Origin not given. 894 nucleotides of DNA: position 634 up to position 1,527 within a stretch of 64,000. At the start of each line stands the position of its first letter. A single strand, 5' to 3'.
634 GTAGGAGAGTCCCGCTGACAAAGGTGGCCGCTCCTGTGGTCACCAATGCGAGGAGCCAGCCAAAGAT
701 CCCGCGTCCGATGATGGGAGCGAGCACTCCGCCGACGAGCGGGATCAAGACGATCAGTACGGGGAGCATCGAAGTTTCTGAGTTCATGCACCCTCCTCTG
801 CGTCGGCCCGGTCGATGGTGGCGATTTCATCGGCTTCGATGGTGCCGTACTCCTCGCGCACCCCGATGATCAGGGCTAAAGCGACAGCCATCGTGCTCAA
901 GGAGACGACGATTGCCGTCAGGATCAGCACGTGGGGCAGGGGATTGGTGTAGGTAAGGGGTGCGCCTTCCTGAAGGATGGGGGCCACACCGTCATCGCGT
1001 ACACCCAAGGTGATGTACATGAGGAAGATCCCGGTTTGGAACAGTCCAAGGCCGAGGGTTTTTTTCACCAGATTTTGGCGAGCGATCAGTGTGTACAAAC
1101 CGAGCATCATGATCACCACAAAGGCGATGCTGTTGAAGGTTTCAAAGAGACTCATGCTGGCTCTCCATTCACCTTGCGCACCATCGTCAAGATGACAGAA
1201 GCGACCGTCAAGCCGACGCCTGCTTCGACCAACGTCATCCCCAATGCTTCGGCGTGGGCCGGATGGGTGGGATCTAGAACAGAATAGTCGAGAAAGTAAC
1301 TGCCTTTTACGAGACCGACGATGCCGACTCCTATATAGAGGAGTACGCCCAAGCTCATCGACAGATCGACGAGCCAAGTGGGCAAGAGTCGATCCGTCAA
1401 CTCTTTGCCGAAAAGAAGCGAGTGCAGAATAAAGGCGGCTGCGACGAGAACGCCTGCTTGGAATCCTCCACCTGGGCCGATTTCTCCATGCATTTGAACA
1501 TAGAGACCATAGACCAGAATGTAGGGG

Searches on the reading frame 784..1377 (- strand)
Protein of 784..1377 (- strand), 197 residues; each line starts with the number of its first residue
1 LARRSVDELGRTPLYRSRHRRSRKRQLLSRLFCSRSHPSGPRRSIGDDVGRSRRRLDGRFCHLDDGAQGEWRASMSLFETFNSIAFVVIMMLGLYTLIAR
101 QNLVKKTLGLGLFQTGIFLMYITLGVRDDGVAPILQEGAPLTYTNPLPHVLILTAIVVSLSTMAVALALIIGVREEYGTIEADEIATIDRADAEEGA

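Call 87: find_encoding_contigs(protein=window:784-1377:-, flank=10000, max_places=1)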
Protein window:784-1377:- (197 aa): no gene with exactly this product is on record in the collection.
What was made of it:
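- Tried and rejected: The other was not on record (call 87).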
